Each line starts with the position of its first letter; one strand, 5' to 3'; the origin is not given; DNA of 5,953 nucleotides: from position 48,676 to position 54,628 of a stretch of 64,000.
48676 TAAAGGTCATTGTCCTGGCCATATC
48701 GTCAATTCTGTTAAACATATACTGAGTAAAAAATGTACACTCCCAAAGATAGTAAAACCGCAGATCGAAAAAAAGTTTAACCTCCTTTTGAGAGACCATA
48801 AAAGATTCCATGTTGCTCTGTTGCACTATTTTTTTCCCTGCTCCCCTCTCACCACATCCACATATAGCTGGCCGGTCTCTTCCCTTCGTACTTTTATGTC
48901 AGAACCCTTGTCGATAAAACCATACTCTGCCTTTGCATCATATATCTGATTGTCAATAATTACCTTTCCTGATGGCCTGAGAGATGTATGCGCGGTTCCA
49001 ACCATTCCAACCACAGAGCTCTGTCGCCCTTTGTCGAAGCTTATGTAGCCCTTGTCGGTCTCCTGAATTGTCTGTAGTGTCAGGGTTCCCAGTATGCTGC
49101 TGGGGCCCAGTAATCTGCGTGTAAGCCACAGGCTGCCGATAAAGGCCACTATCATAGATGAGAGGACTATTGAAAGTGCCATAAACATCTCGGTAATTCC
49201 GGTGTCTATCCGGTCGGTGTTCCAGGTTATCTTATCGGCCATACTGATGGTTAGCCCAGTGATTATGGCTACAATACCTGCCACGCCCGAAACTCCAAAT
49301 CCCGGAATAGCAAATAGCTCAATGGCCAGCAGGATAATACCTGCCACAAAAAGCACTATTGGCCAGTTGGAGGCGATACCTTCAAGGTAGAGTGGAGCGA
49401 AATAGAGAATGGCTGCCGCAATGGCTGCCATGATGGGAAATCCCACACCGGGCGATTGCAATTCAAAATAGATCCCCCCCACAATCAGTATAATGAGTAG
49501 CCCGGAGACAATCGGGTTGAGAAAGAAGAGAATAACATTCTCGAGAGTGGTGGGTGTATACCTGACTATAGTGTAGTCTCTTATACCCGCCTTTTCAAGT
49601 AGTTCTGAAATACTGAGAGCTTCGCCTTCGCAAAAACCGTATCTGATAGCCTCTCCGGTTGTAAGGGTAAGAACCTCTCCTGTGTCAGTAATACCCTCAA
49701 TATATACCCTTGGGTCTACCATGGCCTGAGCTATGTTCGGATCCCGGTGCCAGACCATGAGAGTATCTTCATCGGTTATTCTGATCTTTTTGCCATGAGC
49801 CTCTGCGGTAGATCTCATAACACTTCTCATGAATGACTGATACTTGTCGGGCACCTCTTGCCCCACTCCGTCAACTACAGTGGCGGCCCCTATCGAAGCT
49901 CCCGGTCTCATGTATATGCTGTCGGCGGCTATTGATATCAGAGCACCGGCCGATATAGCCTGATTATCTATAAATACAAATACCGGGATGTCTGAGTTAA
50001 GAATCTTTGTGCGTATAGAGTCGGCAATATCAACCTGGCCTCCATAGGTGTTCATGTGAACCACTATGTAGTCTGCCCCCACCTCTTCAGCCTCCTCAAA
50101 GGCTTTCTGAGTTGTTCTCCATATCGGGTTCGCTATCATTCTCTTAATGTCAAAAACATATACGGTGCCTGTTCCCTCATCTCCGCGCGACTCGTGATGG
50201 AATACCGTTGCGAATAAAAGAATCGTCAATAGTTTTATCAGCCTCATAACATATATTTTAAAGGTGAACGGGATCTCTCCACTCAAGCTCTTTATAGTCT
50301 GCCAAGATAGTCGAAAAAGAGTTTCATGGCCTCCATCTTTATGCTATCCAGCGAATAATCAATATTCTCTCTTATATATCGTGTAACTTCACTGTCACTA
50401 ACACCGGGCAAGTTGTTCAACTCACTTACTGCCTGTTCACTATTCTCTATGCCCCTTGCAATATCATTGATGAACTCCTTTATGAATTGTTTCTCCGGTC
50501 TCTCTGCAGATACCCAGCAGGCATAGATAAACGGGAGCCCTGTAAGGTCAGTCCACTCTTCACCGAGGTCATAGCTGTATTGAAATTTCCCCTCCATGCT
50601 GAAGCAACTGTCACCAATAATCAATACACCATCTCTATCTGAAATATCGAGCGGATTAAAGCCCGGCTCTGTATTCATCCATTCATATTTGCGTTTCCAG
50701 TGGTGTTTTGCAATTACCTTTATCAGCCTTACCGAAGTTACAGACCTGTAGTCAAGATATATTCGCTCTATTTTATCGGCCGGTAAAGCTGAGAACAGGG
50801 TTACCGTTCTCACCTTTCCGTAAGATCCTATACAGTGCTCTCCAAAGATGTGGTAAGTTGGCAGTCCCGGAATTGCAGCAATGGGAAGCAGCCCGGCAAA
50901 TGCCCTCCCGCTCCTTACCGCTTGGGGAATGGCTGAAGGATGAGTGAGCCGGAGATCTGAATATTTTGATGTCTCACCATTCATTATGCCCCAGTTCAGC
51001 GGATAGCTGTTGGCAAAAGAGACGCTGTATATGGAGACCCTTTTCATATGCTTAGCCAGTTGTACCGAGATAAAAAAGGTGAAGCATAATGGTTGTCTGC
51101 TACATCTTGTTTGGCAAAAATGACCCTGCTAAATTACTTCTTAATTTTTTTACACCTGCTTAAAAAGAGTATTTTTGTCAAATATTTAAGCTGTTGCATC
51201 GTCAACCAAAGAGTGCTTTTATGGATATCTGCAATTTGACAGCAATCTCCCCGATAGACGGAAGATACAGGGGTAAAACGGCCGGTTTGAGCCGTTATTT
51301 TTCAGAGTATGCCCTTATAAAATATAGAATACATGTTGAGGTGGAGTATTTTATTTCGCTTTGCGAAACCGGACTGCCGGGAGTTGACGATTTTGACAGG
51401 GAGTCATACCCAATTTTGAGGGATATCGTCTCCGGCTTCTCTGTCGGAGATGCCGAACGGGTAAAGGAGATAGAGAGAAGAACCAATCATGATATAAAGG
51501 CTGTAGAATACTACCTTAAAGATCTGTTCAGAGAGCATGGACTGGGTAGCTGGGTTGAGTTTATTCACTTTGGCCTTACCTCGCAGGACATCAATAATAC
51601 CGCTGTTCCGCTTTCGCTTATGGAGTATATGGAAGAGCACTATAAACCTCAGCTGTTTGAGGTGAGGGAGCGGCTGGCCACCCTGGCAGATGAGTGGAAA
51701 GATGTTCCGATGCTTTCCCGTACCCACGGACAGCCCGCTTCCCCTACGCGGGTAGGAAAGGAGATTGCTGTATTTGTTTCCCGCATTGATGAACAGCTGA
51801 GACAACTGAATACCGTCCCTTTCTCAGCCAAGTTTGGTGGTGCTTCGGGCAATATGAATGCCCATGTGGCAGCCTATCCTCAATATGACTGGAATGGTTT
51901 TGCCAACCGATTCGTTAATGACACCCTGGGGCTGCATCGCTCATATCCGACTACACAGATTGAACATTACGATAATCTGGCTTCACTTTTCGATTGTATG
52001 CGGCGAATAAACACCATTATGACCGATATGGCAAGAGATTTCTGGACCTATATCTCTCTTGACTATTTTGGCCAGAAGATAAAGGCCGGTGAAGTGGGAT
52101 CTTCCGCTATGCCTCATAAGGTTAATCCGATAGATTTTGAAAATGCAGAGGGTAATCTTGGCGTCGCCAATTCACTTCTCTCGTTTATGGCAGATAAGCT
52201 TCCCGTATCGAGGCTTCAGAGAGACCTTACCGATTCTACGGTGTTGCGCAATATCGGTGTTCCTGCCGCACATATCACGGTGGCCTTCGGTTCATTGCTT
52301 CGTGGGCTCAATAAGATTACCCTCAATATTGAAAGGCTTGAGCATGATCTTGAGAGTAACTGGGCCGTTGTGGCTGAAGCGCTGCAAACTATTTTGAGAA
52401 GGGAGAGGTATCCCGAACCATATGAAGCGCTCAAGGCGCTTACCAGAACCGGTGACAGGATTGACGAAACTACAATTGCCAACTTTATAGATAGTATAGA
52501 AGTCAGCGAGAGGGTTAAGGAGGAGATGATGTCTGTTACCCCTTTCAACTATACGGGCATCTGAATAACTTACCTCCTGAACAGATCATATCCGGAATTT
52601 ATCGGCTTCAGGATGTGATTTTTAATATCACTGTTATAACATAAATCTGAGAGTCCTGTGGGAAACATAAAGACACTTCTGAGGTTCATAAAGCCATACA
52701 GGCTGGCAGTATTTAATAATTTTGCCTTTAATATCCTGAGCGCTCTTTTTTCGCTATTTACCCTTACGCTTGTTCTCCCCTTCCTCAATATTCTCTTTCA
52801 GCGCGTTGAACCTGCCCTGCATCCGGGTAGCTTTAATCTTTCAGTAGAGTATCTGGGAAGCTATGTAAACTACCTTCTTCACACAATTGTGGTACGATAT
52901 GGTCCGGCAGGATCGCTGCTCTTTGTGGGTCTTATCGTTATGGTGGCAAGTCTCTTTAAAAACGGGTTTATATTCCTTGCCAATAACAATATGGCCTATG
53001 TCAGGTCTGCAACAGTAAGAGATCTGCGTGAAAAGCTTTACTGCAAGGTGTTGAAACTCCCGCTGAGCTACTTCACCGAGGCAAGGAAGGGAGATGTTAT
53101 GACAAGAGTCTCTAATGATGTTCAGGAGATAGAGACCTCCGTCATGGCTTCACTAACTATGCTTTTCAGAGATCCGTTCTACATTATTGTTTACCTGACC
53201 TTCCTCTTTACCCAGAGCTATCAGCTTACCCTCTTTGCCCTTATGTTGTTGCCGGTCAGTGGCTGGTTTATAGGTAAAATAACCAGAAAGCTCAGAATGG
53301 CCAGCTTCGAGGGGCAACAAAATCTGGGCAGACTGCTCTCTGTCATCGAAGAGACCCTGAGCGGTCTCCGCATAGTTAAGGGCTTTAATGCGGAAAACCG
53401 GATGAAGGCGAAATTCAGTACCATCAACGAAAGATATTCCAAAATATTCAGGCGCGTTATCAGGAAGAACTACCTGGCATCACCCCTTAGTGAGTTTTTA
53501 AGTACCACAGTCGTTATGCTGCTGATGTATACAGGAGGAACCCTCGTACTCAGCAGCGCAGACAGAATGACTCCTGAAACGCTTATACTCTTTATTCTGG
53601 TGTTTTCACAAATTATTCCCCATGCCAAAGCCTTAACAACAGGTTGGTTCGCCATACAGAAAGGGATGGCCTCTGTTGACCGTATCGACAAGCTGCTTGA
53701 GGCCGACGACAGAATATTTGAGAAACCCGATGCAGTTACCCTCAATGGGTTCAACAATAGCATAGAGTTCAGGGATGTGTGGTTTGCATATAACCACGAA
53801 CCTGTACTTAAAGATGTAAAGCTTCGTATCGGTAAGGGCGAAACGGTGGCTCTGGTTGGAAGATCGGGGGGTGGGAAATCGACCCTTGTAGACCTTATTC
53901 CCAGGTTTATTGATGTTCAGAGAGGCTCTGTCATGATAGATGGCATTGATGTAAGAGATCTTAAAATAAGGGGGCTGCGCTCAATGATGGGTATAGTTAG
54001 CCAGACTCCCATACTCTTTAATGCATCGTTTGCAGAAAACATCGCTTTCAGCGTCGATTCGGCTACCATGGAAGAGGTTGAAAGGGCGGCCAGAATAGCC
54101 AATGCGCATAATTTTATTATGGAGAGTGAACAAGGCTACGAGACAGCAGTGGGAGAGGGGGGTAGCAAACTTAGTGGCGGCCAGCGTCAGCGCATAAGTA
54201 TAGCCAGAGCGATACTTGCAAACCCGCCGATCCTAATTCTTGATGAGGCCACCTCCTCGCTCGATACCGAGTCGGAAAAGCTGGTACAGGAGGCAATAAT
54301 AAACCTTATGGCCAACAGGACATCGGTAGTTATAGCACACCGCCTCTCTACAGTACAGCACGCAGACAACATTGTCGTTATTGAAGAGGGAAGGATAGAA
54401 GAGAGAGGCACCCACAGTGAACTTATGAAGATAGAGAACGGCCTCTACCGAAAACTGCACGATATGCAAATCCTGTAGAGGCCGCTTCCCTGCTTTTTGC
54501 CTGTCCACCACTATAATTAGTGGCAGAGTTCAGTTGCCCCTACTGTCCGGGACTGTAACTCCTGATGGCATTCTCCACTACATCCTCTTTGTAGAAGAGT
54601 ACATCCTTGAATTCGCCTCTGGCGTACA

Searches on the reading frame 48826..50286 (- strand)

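Call 30: search_protein_families(library=pfam, proteins=[window:48826-50286:-], max_evalue=0.00001)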
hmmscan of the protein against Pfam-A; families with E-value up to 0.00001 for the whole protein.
window:48826-50286:- (486 aa): 3 families
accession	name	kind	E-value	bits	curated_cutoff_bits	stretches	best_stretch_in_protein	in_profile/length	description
PF25145.1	NfeD1b_N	-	9.2e-45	153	40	1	41-241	1-187/189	NfeD1b, N-terminal domain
PF24961.1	NfeD_membrane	-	2.2e-23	83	26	1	260-382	2-116/119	NfeD integral membrane domain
PF01957.25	NfeD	-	1.6e-07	31.9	29.1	1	424-476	3-55/57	NfeD-like C-terminal, partner-binding domain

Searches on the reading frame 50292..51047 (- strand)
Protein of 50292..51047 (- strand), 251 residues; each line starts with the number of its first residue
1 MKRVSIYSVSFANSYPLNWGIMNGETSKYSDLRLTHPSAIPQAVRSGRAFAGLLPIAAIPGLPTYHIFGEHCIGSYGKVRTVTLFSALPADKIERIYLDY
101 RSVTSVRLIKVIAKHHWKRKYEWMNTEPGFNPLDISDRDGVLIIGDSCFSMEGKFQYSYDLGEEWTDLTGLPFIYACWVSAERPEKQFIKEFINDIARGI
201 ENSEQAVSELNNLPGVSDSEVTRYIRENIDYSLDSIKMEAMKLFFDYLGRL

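Call 30: search_protein_families(library=pfam, proteins=[window:50292-51047:-], max_evalue=0.00001)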
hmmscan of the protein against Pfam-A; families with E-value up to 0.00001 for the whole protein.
window:50292-51047:- (251 aa): 1 family
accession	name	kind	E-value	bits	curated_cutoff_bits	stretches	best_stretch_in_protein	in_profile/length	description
PF02621.19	VitK2_biosynth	-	2.4e-33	116.1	26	1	9-248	6-250/252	Menaquinone biosynthesis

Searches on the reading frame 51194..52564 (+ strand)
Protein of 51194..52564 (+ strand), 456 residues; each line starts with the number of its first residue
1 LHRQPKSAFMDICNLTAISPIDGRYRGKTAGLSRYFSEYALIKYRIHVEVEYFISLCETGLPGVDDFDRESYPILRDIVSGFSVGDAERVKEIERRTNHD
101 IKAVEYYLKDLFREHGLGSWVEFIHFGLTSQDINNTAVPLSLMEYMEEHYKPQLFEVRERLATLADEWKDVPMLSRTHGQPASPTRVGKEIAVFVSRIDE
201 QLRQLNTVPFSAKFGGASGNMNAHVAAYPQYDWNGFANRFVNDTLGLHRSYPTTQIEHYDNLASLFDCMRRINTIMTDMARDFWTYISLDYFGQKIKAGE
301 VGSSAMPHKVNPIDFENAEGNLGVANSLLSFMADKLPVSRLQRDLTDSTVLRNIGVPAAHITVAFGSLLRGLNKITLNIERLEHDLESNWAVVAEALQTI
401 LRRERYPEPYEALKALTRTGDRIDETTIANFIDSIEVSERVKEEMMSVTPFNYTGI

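Call 33: search_protein_families(library=pfam, proteins=[window:51194-52564:+], max_evalue=0.0001)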
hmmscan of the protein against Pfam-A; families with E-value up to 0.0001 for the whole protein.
window:51194-52564:+ (456 aa): 2 families
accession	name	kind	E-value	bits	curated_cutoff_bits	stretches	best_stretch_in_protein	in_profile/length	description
PF00206.25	Lyase_1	-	8.8e-45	153.9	27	1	23-321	1-306/312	Lyase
PF08328.16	ASL_C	-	1e-43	148.5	35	1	339-454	1-115/115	Adenylosuccinate lyase C-terminal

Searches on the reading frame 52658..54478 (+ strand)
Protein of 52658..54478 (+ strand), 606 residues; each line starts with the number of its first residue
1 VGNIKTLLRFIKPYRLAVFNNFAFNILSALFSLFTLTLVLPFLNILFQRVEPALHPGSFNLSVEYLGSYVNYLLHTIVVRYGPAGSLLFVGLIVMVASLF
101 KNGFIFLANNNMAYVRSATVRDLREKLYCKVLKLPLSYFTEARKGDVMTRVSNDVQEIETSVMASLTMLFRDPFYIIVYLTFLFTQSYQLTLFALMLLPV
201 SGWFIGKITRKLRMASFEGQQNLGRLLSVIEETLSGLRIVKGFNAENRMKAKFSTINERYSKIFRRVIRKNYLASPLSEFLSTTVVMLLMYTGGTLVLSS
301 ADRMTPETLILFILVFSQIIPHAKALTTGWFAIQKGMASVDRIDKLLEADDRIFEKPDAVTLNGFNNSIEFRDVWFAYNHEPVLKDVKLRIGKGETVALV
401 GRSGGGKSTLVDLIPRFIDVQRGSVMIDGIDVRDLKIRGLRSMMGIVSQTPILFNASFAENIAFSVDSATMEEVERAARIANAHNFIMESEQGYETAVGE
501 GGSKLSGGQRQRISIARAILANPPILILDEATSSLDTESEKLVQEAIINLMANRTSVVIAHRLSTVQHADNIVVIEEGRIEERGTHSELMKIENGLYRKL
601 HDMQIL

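Call 33: search_protein_families(library=pfam, proteins=[window:52658-54478:+], max_evalue=0.0001)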
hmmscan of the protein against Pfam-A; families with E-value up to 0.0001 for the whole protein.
window:52658-54478:+ (606 aa): 3 families
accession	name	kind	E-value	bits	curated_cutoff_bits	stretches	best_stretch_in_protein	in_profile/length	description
PF00664.28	ABC_membrane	-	8.8e-39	134.3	28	1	61-320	37-271/274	ABC transporter transmembrane region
PF00005.33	ABC_tran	-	4.6e-30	105.4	25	1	384-533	1-137/137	ABC transporter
PF02463.25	SMC_N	-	2e-07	31.1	40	1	423-576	109-212/220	RecF/RecN/SMC N terminal domain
